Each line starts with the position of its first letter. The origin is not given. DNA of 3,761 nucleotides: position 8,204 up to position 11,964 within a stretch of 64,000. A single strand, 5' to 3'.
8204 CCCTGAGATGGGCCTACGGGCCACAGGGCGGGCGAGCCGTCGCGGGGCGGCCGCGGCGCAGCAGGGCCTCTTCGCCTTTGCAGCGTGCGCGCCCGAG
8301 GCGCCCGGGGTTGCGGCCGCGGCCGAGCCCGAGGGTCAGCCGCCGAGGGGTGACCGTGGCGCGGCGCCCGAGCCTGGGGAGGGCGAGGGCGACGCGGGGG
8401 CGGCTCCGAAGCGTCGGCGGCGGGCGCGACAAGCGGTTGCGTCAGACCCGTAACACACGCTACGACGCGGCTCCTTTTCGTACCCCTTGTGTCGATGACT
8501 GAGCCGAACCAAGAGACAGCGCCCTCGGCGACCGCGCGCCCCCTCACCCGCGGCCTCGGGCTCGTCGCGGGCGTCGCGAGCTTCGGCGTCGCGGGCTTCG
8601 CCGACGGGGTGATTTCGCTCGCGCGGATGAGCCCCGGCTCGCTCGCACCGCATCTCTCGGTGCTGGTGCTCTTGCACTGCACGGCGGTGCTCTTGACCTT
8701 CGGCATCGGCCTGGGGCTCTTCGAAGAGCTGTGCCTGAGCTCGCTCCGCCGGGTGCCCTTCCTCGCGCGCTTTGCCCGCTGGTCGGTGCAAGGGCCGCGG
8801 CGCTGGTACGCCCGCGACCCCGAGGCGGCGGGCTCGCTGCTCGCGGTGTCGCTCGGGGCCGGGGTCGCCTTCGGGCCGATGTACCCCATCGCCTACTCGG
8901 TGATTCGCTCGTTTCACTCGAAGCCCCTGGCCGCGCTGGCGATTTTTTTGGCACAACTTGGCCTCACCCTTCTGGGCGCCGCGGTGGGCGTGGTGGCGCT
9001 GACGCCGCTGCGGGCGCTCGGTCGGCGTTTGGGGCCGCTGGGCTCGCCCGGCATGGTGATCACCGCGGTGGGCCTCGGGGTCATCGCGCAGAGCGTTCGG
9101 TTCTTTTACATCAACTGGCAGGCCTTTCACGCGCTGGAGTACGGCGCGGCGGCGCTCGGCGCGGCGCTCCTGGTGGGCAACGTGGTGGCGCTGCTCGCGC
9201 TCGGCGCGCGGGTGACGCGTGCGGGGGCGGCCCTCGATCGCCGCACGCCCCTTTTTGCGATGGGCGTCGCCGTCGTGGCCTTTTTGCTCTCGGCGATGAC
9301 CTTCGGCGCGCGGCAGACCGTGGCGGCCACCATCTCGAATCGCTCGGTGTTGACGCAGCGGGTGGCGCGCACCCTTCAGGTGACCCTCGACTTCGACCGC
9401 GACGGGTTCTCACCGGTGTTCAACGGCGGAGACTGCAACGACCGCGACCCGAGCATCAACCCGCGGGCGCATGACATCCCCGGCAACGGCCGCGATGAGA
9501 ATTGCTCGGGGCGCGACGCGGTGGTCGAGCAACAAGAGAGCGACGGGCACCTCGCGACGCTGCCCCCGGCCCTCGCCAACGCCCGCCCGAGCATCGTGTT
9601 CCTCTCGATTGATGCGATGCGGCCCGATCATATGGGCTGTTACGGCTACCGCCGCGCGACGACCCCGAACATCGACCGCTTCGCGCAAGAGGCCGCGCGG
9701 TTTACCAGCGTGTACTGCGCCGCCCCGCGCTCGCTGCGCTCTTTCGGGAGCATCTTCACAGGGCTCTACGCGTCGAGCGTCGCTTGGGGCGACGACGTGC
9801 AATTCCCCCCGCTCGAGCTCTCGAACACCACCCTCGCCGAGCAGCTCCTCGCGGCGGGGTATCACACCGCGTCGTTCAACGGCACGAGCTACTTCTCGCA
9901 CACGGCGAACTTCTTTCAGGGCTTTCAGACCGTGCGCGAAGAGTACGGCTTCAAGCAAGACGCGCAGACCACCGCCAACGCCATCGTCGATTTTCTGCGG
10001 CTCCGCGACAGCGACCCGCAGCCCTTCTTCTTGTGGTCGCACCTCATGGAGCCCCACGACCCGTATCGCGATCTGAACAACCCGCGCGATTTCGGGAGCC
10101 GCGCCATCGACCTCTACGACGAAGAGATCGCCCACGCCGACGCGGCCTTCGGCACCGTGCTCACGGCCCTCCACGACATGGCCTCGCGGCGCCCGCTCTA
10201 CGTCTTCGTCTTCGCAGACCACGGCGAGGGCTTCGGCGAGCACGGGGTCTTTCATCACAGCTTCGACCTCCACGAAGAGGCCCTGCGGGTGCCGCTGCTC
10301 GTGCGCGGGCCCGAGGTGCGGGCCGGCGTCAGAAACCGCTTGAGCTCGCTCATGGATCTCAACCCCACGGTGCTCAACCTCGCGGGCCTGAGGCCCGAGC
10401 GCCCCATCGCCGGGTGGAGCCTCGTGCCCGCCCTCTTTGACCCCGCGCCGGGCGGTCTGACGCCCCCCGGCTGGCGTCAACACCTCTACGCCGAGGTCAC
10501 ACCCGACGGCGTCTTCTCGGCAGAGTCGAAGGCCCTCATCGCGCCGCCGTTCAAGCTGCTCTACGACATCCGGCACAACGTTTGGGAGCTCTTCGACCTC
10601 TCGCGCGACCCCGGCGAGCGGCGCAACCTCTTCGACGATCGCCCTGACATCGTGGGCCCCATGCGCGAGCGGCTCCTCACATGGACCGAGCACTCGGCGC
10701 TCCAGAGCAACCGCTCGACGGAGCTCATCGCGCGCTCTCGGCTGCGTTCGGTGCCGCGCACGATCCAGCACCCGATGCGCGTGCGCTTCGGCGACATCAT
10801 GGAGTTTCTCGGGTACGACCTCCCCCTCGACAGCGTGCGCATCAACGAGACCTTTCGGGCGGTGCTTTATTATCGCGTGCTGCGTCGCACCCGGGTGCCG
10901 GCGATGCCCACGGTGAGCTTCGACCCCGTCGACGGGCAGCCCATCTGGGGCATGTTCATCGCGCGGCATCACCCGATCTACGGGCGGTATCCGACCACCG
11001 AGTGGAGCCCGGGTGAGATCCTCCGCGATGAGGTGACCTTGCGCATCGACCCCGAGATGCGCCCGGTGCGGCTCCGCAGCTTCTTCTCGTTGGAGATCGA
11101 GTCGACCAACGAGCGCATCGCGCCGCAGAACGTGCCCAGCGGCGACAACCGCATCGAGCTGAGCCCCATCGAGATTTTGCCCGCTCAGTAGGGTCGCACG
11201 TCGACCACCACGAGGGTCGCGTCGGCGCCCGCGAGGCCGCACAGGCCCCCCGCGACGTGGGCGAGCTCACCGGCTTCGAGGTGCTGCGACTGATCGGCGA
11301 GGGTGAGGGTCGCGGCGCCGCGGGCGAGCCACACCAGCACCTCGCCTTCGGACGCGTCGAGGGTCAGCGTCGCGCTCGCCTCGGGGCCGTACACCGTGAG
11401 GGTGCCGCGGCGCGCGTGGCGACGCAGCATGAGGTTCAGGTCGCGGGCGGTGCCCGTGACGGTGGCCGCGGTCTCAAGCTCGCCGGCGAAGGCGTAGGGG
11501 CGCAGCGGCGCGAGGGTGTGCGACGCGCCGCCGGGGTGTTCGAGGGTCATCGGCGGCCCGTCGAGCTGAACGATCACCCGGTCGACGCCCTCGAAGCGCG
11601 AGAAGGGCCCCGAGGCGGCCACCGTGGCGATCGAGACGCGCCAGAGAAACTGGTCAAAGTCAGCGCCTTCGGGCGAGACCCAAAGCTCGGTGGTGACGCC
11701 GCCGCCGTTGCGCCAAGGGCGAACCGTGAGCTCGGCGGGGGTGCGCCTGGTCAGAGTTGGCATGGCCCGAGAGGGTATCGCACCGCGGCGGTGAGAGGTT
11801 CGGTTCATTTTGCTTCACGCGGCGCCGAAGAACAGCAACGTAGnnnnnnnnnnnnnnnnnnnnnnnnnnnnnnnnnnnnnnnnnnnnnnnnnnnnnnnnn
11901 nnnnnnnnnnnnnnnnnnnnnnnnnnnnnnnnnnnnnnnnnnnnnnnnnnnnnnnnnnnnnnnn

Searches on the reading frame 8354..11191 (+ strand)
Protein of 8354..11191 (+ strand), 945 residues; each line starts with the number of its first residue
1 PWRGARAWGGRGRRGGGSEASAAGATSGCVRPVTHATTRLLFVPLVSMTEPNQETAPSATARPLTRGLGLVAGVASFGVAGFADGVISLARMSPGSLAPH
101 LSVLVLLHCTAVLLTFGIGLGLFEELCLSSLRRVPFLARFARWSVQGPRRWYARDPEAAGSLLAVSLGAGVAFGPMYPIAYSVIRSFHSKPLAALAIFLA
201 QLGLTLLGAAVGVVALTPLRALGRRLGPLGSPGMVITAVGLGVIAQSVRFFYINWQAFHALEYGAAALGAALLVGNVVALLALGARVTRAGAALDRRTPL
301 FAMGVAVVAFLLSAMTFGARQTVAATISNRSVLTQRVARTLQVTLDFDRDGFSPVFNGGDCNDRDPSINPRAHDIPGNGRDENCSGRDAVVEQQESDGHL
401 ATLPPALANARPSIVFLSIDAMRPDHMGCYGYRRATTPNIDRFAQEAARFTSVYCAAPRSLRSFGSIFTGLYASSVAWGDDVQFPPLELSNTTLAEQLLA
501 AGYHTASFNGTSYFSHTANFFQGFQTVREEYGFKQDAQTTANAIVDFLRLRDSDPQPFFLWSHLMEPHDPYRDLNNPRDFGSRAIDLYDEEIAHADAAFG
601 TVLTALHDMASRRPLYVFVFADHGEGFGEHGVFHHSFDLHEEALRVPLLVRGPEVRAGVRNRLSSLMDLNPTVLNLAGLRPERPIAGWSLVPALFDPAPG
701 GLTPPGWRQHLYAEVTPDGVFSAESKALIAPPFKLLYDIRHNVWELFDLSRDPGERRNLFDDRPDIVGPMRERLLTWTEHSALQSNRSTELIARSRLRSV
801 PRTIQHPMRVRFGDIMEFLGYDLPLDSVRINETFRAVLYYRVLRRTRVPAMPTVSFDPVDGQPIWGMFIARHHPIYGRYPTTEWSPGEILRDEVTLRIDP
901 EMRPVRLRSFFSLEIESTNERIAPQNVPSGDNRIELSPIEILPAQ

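Call 23: search_protein_families(library=pfam, proteins=[window:8354-11191:+], max_evalue=0.001)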
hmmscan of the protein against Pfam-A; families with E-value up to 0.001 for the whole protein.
window:8354-11191:+ (945 aa): 4 families
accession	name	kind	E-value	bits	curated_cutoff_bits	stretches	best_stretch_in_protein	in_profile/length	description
PF00884.28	Sulfatase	-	1.6e-43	149.6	25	1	412-678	1-300/301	Sulfatase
PF16347.10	SGSH_C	-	1.3e-13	51.9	29.3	1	628-770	1-144/154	N-sulphoglucosamine sulphohydrolase, C-terminal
PF11617.13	Cu-binding_MopE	-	3.3e-08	34.1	27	1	360-388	1-28/30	Putative metal-binding motif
PF01663.27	Phosphodiest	-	0.00016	21.8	23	0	415-628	2-224/342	Type I phosphodiesterase / nucleotide pyrophosphatase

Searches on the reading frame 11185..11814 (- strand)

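Call 83: search_protein_families(library=pfam, proteins=[window:11185-11814:-], max_evalue=0.001)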
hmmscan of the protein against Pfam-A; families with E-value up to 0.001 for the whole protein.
window:11185-11814:- (209 aa): 1 family
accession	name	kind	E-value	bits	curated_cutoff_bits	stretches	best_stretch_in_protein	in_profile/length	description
PF05962.17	HutD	-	2.8e-45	155.1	25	1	28-189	3-165/181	HutD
